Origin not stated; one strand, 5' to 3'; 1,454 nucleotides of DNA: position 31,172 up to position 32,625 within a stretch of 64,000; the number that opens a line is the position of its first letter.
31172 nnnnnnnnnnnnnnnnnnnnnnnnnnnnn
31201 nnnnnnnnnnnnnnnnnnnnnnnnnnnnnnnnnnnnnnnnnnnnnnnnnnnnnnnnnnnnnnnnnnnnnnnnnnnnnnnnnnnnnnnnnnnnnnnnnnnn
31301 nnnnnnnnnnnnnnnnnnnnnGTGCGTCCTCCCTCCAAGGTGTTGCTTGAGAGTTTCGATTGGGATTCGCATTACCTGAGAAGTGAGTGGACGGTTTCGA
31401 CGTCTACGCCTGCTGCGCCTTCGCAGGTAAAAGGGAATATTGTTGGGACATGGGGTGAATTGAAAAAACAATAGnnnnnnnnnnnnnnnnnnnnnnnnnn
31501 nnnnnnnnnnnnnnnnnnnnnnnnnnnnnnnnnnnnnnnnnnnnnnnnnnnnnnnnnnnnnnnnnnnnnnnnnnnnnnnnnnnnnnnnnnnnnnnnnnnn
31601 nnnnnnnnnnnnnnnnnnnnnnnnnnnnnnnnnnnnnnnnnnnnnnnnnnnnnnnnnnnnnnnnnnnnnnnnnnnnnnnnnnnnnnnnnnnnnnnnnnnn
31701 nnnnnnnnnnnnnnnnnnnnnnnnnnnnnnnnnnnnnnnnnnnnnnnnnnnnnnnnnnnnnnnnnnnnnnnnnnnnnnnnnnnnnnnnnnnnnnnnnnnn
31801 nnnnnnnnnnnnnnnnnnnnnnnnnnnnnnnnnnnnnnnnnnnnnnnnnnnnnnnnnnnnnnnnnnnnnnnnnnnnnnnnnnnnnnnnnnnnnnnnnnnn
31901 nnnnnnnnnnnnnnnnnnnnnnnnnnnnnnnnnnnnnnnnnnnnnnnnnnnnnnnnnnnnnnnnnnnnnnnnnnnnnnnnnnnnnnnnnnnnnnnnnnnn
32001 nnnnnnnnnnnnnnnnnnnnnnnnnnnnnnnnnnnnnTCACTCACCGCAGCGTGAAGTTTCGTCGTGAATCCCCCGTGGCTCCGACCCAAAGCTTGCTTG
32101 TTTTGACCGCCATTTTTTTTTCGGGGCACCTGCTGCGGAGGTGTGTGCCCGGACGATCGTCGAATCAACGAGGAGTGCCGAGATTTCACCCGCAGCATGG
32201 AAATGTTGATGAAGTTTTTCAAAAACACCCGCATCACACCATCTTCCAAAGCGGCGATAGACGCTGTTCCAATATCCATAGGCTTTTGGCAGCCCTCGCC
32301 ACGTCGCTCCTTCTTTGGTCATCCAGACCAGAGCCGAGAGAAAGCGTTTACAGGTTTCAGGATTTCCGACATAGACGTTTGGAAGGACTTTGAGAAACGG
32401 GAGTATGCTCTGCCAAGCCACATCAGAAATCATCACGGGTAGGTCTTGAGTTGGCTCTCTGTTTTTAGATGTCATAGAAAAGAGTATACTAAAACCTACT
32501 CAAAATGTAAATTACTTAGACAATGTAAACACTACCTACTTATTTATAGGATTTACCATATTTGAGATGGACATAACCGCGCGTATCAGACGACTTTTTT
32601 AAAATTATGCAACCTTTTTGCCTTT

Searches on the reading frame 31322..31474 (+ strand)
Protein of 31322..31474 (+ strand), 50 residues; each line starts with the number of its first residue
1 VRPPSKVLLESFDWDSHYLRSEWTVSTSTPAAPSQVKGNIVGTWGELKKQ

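Call 11: search_protein_families(library=pfam, proteins=[window:31322-31474:+], max_evalue=0.01)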
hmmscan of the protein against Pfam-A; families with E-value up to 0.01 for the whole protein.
window:31322-31474:+ (50 aa): 0 families

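Call 15: find_encoding_contigs(protein=window:31322-31474:+, flank=6000, max_places=10)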
Protein window:31322-31474:+ (50 aa): no gene with exactly this product is on record in the collection.

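Call 34: search_protein_representatives(protein=window:31322-31474:+)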
Query: 50 residues. Proteins with E-value up to 0.001 (for the whole library): 25; up to 1e-10: 8; up to 1e-30: 0. The best 25 are listed.
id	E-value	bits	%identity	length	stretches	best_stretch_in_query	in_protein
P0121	2.2e-16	74.3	80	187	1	5-50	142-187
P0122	1.1e-14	69.0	78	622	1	6-50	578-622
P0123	2.2e-14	68.2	76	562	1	6-50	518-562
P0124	2.8e-14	67.8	73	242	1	6-50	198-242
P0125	1.1e-13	65.9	73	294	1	6-50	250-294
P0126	2.0e-13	65.1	73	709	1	6-50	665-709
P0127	3.4e-13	64.4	78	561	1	6-50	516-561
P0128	7.7e-12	60.2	69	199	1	5-49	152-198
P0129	1.8e-10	56.0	67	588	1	6-50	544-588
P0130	2.5e-09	52.4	65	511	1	5-50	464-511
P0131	3.7e-09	51.9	69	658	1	6-50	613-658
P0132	4.2e-08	48.6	65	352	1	5-50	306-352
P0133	4.8e-07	45.3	59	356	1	5-50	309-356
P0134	5.3e-06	42.0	60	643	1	7-49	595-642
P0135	1.4e-05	40.7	57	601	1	5-50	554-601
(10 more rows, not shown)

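Call 37: search_protein_families(library=pfam, proteins=[P0122, P0123, P0126, P0127, P0128, P0121], max_evalue=0.01)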
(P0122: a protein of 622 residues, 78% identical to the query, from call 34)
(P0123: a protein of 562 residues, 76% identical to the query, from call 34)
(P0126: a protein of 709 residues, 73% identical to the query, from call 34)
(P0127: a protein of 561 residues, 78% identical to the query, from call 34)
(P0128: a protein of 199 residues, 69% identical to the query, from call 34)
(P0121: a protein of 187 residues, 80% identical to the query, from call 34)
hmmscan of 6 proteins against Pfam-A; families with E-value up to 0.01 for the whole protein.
P0122 (622 aa): 9 families
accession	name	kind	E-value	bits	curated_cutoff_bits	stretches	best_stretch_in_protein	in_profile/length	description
PF12799.13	LRR_4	-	1.2e-33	114.8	27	7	217-258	1-43/44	Leucine Rich repeats (2 copies)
PF13855.12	LRR_8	-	2.8e-24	85.1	27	5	88-141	4-61/61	Leucine rich repeat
PF14580.12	LRR_9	-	1.2e-07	31.9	30.5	0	89-185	23-125/175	Leucine-rich repeat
PF23211.1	LRR_LRWD1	-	1e-05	25.7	28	0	190-271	37-118/190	Leucine-rich repeat and WD repeat-containing protein 1, LRR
PF23952.1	LRR_EndoS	-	1.2e-05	26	27.9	0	67-161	27-116/116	Endo-beta-N-acetylglucosaminidase EndoS LRR domain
PF00560.39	LRR_1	-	0.00013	21.8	20.6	0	131-148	2-21/23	Leucine Rich Repeat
PF13516.12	LRR_6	-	0.00017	21.8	23.4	0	150-165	2-17/24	Leucine Rich repeat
PF23598.1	LRR_14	-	0.00037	19.8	40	0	164-264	38-142/353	Leucine-rich repeat region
PF13306.12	LRR_5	-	0.0065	16.8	27.7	0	93-201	9-119/127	BspA type Leucine rich repeat region (6 copies)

P0123 (562 aa): 2 families
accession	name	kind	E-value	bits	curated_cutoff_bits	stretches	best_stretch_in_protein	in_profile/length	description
PF02369.22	Big_1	-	5.3e-28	97.4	34.9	3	262-336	9-83/93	Bacterial Ig-like domain (group 1)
PF13620.12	CarboxypepD_reg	-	0.0019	18.9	32.3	0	276-331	4-54/82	Carboxypeptidase regulatory-like domain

P0126 (709 aa): 10 families
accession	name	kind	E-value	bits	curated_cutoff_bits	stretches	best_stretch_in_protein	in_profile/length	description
PF00041.27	fn3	-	1.5e-49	166.6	25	5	132-211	1-82/84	Fibronectin type III domain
PF25059.1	FN3_DSCAM-DSCAML_C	-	2e-16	60.5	39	1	331-379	23-72/89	DSCAM/DSCAML C-terminal Fn3-like domain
PF21605.3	CRLF2-like_D2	-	3.9e-14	53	27.3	1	428-477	24-73/94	Cytokine receptor-like factor 2-like, D2 domain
PF16656.11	Pur_ac_phosph_N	-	1.7e-11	45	30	0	337-374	55-83/93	Purple acid Phosphatase, N-terminal domain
PF01108.23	Tissue_fac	-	4.9e-11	42.9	27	0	27-117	8-102/107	Tissue factor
PF16323.11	DUF4959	-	5.8e-09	36.7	32.9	0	132-205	20-97/106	Domain of unknown function (DUF4959)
PF07495.19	Y_Y_Y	-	7.8e-07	29.4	26.6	0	335-378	10-53/65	Y_Y_Y domain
PF10179.15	NDNF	-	5.1e-06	27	27.3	0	350-378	87-115/127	Neuron-derived neurotrophic factor, first Fn(III) domain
PF21454.2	MSP1_barrel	-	0.00015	22.2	27.8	0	241-293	48-102/112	Major structural protein 1, jelly-roll domain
PF16303.10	DUF4945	-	0.00017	22.1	28.4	0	135-155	20-40/115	Domain of unknown function (DUF4945)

P0127 (561 aa): 1 family
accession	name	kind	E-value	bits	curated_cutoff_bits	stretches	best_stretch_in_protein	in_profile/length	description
PF00028.23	Cadherin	-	1.9e-08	35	28.8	1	182-256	20-92/93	Cadherin domain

P0128 (199 aa): 0 families

P0121 (187 aa): 0 families

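Call 38: find_homologous_proteins(query=window:31322-31474:+, max_evalue=0.001)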
Query window:31322-31474:+: no candidate shares three 5-residue words with the query. No homologue found.

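Call 41: find_encoding_contigs(protein=P0121, flank=5000, max_places=3)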
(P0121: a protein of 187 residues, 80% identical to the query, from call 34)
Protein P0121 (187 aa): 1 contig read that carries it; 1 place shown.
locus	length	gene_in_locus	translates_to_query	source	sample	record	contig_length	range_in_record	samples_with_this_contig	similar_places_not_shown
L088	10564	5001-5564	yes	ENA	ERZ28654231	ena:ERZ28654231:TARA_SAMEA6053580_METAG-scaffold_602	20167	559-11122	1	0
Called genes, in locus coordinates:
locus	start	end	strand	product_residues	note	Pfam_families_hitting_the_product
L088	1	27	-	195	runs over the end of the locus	?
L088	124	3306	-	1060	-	PF00133:tRNA-synt_1, PF09334:tRNA-synt_1g (weak), PF08264:Anticodon_1, PF19302:DUF5915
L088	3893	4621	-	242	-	-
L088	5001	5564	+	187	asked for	-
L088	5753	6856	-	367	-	PF04754:Transposase_31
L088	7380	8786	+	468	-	PF00206:Lyase_1, PF08328:ASL_C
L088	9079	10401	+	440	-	PF09992:NAGPA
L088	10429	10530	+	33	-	-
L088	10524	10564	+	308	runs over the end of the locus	PF13709:DUF4159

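Call 42: find_encoding_contigs(protein=P0125, flank=5000, max_places=3)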
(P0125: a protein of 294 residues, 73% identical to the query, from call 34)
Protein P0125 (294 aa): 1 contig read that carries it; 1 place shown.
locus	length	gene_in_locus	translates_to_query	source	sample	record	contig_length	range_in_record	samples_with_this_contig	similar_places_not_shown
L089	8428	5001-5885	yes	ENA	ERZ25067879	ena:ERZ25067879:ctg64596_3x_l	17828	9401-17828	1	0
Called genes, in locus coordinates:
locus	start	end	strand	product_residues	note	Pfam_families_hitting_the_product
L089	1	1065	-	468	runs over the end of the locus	-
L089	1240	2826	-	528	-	PF00389:2-Hacid_dh, PF02826:2-Hacid_dh_C, PF19304:PGDH_inter, PF01842:ACT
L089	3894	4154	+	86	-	-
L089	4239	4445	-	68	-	-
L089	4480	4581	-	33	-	-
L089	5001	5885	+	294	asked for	-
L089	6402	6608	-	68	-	PF15919:HicB_lk_antitox (weak), PF21748:UPF0150 (weak)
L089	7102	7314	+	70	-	PF02416:TatA_B_E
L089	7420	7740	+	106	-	PF02627:CMD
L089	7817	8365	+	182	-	PF00515:TPR_1 (faint), PF07719:TPR_2 (faint), PF13174:TPR_6 (faint), PF13428:TPR_14 (faint), PF13432:TPR_16 (weak), PF14559:TPR_19 (weak), PF13431:TPR_17 (faint)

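Call 62: search_protein_families(library=ncbifam, proteins=[P0128, P0122, P0125], max_evalue=0.1)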
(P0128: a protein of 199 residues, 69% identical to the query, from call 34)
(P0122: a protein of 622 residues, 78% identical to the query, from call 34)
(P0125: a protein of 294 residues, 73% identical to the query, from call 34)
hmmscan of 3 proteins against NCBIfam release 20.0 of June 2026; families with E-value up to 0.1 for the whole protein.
P0128 (199 aa): 0 families

P0122 (622 aa): 6 families
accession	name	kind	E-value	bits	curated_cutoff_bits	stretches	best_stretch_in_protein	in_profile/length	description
NF033189.1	internalin_A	exception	2.6e-74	251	1600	3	71-261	214-404/799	class 1 internalin InlA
NF033188.1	internalin_H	exception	1.6e-42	145.9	1050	2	53-234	68-247/548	InlH/InlC2 family class 1 internalin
NF033190.2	inl_like_NEAT_1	exception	5e-27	94.5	1275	2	150-295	262-401/754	NEAT domain-containing leucine-rich repeat protein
NF033186.1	internalin_K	exception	1.9e-10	39.8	1100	2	50-138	59-149/604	class 1 internalin InlK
NF047961.1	adhesin_HupY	equivalog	0.0004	18.6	1250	1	83-196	197-312/978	leucine-rich repeat adhesin HupY/LrrG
NF053702.1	TrHdxCHCADhChcB1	equivalog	0.002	17.5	400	1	36-142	75-179/250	trans-4-hydroxycyclohexanecarboxylate dehydrogenase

P0125 (294 aa): 0 families

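Call 64: search_solved_structures(query=A1, max_evalue=1)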
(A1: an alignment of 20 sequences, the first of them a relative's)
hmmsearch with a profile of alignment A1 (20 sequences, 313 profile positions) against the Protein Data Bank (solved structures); distinct sequences matched with E-value up to 1: 26.
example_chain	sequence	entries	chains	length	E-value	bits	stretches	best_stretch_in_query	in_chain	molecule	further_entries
9ot8_A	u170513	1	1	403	0.0077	19.1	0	10-81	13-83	FN3con-9 - FN3con-41 fusion,Galectin-3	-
1fnf_A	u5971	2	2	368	0.016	18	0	9-87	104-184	FIBRONECTIN | Isoform 1 of Fibronectin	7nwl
2gee_A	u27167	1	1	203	0.023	17.5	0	9-92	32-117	hypothetical protein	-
1fnh_A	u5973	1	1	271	0.051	16.4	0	10-97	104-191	PROTEIN (FIBRONECTIN)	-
2n1k_A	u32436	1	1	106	0.052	16.4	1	8-86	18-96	Fibronectin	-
3r8q_A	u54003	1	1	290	0.068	16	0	10-97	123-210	Fibronectin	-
4u3h_A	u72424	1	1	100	0.079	15.8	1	9-76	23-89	FN3con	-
4lpy_A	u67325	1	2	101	0.087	15.6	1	9-81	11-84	TENCON variant G10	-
3tes_A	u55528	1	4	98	0.088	15.6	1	9-76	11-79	Tencon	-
4m6a_A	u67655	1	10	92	0.12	15.1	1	9-75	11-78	Tencon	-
4lpv_A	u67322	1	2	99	0.16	14.7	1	9-73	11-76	TENCON variant P41BR3-42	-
3teu_A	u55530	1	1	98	0.2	14.4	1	8-81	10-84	Fibcon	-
5l2h_A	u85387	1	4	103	0.21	14.4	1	9-77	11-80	Centyrin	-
4lpw_A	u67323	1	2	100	0.24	14.2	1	9-72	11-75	TENCON variant A6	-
4lpx_A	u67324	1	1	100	0.32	13.8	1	9-72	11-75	TENCON variant D4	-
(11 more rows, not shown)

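Call 76: predict_structure(alignment_id=A1)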
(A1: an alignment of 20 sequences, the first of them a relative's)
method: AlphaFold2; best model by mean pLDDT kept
length: 199 residues; sequences in the alignment: 20
mean_pLDDT: 67.5   pTM: 0.71
mean pLDDT of the five models: 67.5, 51.8, 46.9, 41.7, 39.4
residues with pLDDT >= 90: 11; 70-90: 97; 50-70: 49; < 50: 42
segments of 3 or more residues with pLDDT < 50: 1-10, 104-109, 133-136, 177-182, 184-199
pLDDT, mean of each block of 10 residues (from residue 1): 35 76 73 75 86 88 79 86 73 85 47 72 73 54 72 74 63 53 39 41
secondary structure, 60 per line:
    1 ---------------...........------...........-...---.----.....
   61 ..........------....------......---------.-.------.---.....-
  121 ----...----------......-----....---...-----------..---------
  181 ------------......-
elements in order: E16-26 E33-43 E56-61 E65-70 E77-80 E87-92 E115-119 E125-127 H138-143 E149-152 H193-198

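Call 78: fold_search(model_id=the predicted structure, library=pdb)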
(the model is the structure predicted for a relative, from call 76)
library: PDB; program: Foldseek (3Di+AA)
matches with E <= 10: 1151; with E <= 0.001: 0
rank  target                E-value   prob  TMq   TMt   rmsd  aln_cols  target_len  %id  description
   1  2lll_MODEL_1_A        1.0e-02  0.98  0.30  0.47   8.6       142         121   13  Solution NMR structure of C-terminal globular domain of human Lamin-B2, Northeast Structural Genomics Consorti (released 2011-12-07)
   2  3gef_A                1.4e-02  0.98  0.31  0.49  10.3       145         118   10  Crystal structure of the R482W mutant of lamin A/C (released 2009-08-04)
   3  7crg_B                2.8e-02  0.85  0.24  0.35  11.2       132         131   11  Beta-strand-mediated dimeric formation of the extended Ig-like domains of human lamin A/C (released 2021-08-25)
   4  6rpr_B                4.6e-02  0.91  0.27  0.45  10.9       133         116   11  LEM domain of Emerin mutant T43I in complex with BAF dimer and the Igfold of the lamin A/C (released 2020-03-04)
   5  7crg_A                4.8e-02  0.89  0.26  0.38   9.9       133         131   11  Beta-strand-mediated dimeric formation of the extended Ig-like domains of human lamin A/C (released 2021-08-25)
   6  6ghd_F                5.4e-02  0.93  0.29  0.46   9.5       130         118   11  Structural analysis of the ternary complex between lamin A/C, BAF and emerin identifies an interface disrupted in auto (released 2018-08-08)
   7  1ifr                  6.7e-02  0.93  0.29  0.49   9.8       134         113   13  Structure of Lamin A/C Globular Domain (released 2002-07-17)
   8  6ghd_B                6.7e-02  0.77  0.25  0.40  11.1       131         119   10  Structural analysis of the ternary complex between lamin A/C, BAF and emerin identifies an interface disrupted in auto (released 2018-08-08)
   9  7yvd_C                8.3e-02  0.80  0.26  0.38  10.8       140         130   11  The crystal structure of the progerin C-terminal peptide and the Ig-like domain of lamin A/C (released 2023-08-30)
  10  3lrg_A                1.4e-01  0.16  0.17  0.25   9.4       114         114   10  Structure of anti-huntingtin VL domain (released 2011-02-23)
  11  2kzk_MODEL_1_A        1.4e-01  0.60  0.25  0.39   6.4       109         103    6  Solution structure of alpha-mannosidase binding domain of Atg34 (released 2010-07-21)
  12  6uwi_D                1.5e-01  0.57  0.30  0.12   9.4       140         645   10  Crystal structure of the Clostridium difficile translocase CDTb (released 2020-01-22)
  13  9msc_L                1.5e-01  0.12  0.17  0.17  15.8       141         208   12  Structure of Hepatitis C Virus Envelope Glycoprotein HCV-1 E2ecto from genotype 1a bound to neutralizing antibody RM5- (released 2026-01-14)
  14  9jg6_P                1.7e-01  0.16  0.19  0.23  13.4       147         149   12  The tail-complex structure of phage P22 (released 2025-02-26)
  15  9jg6_M                1.7e-01  0.12  0.14  0.18  13.9       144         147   13  The tail-complex structure of phage P22 (released 2025-02-26)
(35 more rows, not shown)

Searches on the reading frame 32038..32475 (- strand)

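Call 11: search_protein_families(library=pfam, proteins=[window:32038-32475:-], max_evalue=0.01)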
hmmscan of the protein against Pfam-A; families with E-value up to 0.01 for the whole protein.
window:32038-32475:- (145 aa): 1 family
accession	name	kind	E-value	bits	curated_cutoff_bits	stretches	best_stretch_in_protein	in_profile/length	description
PF13340.11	DUF4096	-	1e-18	67.8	34.3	1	16-89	1-76/76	Putative transposase of IS4/5 family (DUF4096)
